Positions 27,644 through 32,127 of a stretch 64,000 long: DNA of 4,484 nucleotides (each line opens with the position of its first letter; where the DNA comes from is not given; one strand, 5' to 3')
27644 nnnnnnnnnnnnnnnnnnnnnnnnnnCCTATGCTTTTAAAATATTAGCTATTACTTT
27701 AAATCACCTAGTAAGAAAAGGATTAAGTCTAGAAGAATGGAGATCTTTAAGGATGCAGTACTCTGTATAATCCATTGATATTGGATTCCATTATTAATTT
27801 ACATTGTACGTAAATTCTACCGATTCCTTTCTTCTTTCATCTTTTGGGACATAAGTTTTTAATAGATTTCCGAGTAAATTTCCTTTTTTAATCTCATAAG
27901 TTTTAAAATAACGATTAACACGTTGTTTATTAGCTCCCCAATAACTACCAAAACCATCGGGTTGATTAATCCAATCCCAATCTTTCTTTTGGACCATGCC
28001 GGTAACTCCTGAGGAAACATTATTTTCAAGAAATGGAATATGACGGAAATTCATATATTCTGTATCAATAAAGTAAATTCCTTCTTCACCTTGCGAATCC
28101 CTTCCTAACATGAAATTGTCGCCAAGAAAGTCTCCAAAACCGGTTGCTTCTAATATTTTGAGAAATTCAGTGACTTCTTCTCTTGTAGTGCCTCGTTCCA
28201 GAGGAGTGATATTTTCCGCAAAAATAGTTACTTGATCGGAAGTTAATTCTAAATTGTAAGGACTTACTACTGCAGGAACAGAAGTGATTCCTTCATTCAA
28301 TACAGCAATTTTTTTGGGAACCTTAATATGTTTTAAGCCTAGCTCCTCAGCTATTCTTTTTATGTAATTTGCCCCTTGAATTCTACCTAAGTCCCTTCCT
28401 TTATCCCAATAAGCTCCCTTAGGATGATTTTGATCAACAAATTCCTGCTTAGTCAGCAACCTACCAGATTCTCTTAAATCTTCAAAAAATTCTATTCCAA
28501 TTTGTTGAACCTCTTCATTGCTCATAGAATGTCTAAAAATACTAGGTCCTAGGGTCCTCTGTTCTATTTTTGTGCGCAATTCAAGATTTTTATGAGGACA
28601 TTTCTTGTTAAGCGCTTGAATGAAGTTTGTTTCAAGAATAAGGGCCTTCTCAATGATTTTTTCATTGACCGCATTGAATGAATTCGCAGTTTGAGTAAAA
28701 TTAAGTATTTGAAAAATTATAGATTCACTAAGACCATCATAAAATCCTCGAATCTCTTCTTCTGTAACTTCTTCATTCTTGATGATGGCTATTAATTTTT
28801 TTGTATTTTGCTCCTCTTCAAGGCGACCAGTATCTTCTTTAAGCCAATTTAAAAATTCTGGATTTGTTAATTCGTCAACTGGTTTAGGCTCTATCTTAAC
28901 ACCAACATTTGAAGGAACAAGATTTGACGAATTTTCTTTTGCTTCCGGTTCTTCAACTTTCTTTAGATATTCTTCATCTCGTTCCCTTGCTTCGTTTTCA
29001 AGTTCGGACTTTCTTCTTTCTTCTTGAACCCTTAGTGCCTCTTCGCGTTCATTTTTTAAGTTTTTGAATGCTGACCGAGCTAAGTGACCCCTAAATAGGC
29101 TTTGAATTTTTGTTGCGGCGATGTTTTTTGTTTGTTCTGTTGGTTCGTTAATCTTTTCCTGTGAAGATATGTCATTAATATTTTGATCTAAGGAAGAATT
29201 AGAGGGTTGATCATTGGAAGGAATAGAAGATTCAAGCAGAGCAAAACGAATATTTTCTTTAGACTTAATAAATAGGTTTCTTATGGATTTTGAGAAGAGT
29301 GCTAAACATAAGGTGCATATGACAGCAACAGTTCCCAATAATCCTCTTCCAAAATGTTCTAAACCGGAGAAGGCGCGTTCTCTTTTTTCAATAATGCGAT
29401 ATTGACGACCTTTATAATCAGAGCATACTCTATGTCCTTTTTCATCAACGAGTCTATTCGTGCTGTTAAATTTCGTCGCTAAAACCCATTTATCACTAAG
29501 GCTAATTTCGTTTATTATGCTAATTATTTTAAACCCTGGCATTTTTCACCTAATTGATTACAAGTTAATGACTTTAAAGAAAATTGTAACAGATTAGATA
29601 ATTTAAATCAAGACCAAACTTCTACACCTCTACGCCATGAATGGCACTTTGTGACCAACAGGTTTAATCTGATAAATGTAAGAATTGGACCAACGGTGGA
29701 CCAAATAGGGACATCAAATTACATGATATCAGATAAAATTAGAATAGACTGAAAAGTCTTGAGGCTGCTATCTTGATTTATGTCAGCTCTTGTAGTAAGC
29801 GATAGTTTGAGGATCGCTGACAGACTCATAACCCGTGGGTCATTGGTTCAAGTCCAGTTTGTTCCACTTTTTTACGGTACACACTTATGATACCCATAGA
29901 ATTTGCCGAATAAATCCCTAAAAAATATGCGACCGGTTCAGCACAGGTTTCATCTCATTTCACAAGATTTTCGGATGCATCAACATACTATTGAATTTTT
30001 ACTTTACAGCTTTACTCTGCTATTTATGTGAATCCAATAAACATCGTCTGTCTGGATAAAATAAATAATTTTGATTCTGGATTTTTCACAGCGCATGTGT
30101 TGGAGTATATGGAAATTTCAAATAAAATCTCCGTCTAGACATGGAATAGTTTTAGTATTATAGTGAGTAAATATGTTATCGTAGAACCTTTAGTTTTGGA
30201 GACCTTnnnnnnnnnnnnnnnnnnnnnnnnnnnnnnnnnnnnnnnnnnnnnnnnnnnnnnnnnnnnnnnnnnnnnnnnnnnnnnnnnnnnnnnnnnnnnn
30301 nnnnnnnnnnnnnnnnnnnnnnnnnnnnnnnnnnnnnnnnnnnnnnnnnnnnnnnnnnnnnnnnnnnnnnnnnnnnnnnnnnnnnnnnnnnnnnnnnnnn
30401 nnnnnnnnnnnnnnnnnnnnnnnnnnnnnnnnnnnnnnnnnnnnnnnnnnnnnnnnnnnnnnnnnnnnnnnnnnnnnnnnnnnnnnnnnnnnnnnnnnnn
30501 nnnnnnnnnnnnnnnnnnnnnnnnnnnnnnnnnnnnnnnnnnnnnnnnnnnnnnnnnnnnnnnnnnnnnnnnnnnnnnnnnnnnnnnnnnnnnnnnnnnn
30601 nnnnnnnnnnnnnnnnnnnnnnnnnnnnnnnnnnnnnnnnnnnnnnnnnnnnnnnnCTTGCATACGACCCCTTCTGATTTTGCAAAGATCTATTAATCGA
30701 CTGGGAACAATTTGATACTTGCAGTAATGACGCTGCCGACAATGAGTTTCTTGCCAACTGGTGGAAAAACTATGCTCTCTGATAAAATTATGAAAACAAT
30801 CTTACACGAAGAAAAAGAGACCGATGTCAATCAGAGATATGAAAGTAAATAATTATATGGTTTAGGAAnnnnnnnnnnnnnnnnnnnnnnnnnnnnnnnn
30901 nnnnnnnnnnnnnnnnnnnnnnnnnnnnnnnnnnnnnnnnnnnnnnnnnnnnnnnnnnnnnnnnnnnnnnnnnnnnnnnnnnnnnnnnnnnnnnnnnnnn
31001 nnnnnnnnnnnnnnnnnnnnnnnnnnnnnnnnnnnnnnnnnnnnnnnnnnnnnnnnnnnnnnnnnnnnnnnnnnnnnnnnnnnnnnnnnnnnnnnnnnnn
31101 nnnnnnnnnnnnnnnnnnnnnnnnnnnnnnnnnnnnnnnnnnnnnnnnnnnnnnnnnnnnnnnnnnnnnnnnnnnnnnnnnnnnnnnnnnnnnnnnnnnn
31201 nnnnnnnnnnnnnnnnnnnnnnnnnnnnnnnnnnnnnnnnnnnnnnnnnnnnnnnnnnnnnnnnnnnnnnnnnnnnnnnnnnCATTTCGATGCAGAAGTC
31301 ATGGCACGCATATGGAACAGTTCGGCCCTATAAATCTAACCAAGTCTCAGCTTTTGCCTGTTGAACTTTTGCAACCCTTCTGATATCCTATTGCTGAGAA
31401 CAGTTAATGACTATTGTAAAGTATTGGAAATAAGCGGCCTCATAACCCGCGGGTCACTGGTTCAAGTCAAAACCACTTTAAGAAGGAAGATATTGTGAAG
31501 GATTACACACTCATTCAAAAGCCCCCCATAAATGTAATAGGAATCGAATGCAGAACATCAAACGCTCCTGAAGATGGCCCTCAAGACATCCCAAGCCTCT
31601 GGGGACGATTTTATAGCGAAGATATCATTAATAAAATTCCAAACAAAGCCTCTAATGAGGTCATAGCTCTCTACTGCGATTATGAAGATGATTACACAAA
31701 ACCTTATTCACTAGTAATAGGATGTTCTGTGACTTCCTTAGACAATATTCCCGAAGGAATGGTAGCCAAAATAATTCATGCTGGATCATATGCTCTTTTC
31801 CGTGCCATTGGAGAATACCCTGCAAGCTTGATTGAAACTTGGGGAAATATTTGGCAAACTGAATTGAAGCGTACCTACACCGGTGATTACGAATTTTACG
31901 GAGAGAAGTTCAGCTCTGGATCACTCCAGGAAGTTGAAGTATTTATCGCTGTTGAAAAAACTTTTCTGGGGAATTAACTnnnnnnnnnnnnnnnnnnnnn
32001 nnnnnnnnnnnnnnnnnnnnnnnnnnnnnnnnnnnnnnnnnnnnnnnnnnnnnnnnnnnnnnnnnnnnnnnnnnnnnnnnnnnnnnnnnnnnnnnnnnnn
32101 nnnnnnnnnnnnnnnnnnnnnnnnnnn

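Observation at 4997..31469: Five to six same-strand copies of the tRNA-Met 3' part over 26 kb: stacked islands at one tRNA gene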

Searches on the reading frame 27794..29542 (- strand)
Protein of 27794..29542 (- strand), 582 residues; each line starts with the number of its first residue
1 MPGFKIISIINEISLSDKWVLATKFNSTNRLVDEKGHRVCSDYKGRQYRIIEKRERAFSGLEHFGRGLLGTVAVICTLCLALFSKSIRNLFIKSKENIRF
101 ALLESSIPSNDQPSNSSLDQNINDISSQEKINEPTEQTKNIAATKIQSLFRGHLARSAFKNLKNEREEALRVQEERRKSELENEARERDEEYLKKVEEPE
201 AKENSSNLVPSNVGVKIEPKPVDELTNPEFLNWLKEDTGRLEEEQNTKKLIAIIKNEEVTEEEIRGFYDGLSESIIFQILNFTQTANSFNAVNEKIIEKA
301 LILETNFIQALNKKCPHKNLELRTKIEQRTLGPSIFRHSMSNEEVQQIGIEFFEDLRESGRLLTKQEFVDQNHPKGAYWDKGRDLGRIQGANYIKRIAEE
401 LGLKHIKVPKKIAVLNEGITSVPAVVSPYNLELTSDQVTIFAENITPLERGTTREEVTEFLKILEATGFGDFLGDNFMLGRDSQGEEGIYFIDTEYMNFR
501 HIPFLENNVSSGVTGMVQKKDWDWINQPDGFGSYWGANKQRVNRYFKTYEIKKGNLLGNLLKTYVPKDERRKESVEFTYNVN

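Call 12: search_protein_families(library=pfam, proteins=[window:27794-29542:-])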
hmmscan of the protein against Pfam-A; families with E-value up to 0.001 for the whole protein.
window:27794-29542:- (582 aa): 1 family
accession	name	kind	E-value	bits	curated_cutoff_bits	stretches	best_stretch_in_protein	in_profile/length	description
PF00612.33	IQ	-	6.1e-06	26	20.3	1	142-160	3-21/21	IQ calmodulin-binding motif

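Call 89: search_solved_structures(query=window:27794-29542:-, max_evalue=1)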
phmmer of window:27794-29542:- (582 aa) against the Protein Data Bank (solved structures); distinct sequences matched with E-value up to 1: 3.
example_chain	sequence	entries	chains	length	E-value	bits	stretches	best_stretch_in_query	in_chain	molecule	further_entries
9fqr_Ic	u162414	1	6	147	0.0021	20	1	101-173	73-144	Sperm surface protein Sp17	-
7jrj_K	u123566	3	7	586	0.0032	19.4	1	133-212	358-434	Nucleoside diphosphate kinase 6 | Flagellar radial spoke protein 23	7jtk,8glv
8j07_K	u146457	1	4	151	0.016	17.1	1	125-166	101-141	Sperm surface protein Sp17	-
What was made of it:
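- Tried and rejected: Pfam and PDB sequence searches show no recombinase there (calls 12, 89), so I treat these hits as chance.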

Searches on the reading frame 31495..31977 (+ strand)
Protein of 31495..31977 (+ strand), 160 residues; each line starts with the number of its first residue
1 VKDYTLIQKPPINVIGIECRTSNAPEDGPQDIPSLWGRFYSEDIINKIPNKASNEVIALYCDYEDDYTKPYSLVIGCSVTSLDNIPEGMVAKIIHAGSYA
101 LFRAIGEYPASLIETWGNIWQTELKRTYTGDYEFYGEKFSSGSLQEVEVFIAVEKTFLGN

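Call 12: search_protein_families(library=pfam, proteins=[window:31495-31977:+])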
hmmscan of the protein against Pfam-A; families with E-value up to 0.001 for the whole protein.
window:31495-31977:+ (160 aa): 2 families
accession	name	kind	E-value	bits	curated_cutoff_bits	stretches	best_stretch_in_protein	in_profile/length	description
PF14526.11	Cass2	-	1.6e-24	87.2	27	1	6-153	2-150/150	Integron-associated effector binding protein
PF06445.20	GyrI-like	-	1.4e-18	68.1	26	1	3-137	2-136/155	GyrI-like small molecule binding domain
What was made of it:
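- On Integron: The Cass2 domain at 31495-31977 is only a GyrI-like ligand-binding domain (call 12).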
